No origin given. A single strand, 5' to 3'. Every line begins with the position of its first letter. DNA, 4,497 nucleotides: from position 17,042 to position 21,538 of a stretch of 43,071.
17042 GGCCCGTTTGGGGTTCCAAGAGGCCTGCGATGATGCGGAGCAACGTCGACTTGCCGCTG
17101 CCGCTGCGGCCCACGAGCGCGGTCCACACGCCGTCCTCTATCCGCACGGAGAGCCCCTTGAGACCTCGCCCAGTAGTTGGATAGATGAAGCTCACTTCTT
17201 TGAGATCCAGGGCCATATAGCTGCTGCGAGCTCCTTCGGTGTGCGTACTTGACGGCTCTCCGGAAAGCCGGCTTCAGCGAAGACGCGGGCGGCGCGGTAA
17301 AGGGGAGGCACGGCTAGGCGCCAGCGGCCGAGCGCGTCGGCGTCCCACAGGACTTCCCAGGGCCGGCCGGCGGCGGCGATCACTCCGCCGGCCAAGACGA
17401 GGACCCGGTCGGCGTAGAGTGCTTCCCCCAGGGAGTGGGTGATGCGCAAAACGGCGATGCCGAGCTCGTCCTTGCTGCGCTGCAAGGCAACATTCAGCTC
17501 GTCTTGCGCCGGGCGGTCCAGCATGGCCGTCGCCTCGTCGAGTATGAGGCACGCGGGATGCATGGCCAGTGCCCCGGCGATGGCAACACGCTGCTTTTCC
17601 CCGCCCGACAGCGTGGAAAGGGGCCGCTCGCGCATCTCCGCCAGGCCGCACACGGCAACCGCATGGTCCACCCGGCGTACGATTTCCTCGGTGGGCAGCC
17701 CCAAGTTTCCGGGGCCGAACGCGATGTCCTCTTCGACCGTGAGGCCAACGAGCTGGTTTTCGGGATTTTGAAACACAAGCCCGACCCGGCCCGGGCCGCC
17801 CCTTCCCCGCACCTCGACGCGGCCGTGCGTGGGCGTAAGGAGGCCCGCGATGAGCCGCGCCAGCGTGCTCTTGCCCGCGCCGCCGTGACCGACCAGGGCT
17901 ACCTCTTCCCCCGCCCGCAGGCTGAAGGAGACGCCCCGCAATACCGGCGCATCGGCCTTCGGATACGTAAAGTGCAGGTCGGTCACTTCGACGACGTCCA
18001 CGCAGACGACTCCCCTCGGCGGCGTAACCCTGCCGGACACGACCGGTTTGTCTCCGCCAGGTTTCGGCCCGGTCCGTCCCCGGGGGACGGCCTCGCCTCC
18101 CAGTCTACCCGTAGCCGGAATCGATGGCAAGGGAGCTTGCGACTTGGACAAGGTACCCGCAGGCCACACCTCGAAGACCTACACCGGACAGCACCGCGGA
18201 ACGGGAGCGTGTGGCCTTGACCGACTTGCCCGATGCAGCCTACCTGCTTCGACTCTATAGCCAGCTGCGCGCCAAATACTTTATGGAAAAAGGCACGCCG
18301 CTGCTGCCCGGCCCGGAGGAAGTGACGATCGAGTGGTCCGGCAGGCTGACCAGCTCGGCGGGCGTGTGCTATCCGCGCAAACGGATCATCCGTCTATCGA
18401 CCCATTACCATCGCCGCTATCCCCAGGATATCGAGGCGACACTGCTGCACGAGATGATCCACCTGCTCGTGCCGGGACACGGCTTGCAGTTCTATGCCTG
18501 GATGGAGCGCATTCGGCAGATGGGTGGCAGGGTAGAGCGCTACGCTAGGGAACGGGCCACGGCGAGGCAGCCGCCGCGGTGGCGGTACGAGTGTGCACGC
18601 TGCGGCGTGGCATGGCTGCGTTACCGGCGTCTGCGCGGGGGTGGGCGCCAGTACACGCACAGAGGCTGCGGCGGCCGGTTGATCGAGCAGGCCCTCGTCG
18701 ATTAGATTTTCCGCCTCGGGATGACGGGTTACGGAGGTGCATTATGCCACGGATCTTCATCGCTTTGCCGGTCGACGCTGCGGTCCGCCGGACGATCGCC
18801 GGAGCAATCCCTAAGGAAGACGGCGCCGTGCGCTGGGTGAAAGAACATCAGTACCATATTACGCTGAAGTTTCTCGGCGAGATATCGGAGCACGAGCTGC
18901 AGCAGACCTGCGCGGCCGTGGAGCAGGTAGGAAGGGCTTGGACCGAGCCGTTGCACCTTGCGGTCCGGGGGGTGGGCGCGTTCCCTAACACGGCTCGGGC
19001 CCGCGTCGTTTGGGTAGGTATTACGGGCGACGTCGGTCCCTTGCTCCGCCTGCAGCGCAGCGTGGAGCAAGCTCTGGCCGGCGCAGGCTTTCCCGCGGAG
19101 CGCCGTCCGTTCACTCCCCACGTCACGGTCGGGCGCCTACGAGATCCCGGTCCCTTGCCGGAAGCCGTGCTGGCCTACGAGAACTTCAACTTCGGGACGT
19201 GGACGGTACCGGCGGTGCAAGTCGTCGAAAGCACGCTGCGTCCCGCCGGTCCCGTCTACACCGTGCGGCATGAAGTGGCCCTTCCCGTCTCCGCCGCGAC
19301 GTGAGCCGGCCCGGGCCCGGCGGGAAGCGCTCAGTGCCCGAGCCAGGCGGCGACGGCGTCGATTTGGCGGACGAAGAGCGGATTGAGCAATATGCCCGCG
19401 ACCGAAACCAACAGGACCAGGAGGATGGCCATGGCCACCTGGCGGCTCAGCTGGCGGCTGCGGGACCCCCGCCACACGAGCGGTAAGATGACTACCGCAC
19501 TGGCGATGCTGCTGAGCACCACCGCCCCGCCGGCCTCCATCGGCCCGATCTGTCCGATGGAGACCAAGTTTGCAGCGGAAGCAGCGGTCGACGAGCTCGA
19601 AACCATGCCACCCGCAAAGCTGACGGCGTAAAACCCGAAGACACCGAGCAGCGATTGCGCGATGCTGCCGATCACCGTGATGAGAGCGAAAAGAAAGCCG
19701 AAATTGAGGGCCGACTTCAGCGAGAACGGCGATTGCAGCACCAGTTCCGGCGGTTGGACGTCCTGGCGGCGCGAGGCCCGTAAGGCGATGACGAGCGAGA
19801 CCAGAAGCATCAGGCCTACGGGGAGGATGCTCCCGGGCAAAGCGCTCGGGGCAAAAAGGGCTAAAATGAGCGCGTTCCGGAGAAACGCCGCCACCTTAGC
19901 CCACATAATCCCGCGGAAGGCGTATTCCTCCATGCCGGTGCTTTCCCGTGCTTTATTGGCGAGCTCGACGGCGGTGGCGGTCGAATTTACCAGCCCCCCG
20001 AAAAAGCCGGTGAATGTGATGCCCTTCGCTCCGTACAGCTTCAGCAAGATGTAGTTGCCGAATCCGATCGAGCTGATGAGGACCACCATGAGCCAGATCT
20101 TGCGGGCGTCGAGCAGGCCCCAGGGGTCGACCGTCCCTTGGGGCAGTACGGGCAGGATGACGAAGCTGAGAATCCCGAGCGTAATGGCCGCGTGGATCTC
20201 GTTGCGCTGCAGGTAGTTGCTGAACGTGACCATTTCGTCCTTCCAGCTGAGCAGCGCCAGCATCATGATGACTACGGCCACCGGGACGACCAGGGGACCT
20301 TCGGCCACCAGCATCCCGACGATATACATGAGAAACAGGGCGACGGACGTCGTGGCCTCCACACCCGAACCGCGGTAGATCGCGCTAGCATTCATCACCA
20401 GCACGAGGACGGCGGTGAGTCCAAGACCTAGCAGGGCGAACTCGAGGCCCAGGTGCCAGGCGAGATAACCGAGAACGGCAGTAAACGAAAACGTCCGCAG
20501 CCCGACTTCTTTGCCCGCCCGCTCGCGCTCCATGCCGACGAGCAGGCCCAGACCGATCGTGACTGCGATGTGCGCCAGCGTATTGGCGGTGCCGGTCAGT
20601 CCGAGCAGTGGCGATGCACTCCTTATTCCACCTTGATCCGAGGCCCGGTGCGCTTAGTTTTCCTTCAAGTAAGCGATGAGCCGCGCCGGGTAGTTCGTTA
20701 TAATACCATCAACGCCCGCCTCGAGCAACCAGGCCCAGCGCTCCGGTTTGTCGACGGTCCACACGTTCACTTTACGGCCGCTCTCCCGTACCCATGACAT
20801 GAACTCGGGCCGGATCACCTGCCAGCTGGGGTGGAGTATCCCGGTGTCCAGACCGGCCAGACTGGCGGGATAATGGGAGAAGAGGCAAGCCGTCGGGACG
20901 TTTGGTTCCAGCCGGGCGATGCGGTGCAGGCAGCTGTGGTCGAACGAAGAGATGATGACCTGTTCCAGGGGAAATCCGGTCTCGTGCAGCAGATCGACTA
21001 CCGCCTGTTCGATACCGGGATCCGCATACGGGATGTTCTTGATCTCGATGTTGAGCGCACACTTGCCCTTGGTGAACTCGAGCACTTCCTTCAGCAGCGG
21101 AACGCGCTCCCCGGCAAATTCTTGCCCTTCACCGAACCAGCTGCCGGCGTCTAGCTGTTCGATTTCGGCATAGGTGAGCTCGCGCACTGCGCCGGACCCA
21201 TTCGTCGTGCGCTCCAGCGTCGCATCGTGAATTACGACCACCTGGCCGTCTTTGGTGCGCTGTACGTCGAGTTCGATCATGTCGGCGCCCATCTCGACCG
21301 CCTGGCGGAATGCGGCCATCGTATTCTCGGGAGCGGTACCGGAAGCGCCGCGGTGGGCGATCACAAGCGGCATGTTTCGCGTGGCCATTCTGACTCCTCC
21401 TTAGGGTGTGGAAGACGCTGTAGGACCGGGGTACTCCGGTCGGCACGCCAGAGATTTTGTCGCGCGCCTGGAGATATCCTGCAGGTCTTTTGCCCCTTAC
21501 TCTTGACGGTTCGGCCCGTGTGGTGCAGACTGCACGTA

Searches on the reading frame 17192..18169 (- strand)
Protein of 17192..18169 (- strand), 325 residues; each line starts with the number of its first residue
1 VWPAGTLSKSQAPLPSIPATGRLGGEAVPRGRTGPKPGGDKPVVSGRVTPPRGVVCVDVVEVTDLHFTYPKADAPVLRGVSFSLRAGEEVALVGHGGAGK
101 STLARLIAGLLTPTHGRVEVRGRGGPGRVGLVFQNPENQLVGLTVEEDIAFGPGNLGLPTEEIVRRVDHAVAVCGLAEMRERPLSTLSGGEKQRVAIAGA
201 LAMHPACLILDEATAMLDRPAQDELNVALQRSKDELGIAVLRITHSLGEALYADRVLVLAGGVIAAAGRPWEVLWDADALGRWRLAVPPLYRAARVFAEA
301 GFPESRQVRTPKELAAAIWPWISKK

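Call 35: search_protein_families(library=pfam, proteins=[window:17192-18169:-], max_evalue=0.00001)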
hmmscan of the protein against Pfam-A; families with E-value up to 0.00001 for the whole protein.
window:17192-18169:- (325 aa): 1 family
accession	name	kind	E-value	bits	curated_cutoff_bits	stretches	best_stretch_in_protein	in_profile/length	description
PF00005.33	ABC_tran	-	2.2e-29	103.3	25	1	77-215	1-137/137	ABC transporter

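Call 45: search_protein_families(library=pfam, proteins=[window:17192-18169:-], max_evalue=0.001)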
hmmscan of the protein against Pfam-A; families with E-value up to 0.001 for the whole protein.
window:17192-18169:- (325 aa): 2 families
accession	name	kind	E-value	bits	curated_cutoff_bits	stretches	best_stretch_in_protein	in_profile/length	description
PF00005.33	ABC_tran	-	2.2e-29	103.3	25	1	77-215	1-137/137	ABC transporter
PF02463.25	SMC_N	-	0.00026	20.9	40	0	185-244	135-198/220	RecF/RecN/SMC N terminal domain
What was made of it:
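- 17192..18169 (-): ECF ATPase (A). PF00005 (calls 35, 45).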

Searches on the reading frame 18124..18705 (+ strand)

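Call 45: search_protein_families(library=pfam, proteins=[window:18124-18705:+], max_evalue=0.001)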
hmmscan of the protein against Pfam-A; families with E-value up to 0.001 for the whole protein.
window:18124-18705:+ (193 aa): 3 families
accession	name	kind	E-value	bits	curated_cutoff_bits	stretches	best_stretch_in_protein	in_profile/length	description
PF10263.15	SprT-like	-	3.3e-16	59.5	25.6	1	43-137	3-102/108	SprT-like family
PF01863.23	YgjP-like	-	1.8e-05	25.3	26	1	80-130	144-193/207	YgjP-like, metallopeptidase domain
PF08325.16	WLM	-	0.00036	21.1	26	1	99-132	79-112/190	WLM domain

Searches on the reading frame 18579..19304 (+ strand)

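Call 35: search_protein_families(library=pfam, proteins=[window:18579-19304:+], max_evalue=0.00001)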
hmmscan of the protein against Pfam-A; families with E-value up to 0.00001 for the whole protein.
window:18579-19304:+ (241 aa): 2 families
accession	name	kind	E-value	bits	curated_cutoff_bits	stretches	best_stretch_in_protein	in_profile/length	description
PF02834.22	LigT_PEase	-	4.7e-28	97.7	23.3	2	82-145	25-87/87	LigT like Phosphoesterase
PF13563.12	2_5_RNA_ligase2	-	1.3e-16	61.4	27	1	87-217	21-147/152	2'-5' RNA ligase superfamily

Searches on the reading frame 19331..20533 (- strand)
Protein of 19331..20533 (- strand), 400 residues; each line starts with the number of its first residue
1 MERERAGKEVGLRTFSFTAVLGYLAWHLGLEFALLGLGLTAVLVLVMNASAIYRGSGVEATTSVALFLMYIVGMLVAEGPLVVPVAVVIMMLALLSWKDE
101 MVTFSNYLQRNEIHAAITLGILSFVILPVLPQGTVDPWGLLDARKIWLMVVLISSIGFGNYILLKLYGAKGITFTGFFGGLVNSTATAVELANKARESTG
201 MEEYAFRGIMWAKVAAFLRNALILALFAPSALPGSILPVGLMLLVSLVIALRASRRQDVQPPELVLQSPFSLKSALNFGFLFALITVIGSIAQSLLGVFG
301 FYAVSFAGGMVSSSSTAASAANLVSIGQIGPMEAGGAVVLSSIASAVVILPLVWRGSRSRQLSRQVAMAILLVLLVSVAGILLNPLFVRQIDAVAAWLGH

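Call 35: search_protein_families(library=pfam, proteins=[window:19331-20533:-], max_evalue=0.00001)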
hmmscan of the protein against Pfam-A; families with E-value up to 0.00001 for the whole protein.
window:19331-20533:- (400 aa): 2 families
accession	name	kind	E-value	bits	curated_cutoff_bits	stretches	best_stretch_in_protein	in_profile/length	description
PF13194.11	DUF4010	-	5e-50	170.6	30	1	151-353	1-206/210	Domain of unknown function (DUF4010)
PF02308.21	MgtC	-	9.9e-08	32.8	31.4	1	1-101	13-118/121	MgtC family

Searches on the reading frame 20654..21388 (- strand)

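Call 35: search_protein_families(library=pfam, proteins=[window:20654-21388:-], max_evalue=0.00001)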
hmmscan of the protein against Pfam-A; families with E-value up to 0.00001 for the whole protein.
window:20654-21388:- (244 aa): 2 families
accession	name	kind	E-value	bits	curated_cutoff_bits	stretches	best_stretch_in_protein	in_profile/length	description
PF03009.23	GDPD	-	7.4e-55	187.1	23.6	1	12-235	1-243/244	Glycerophosphoryl diester phosphodiesterase family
PF13653.12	GDPD_2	-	1.9e-11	44.5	27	1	206-235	1-30/30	Glycerophosphoryl diester phosphodiesterase family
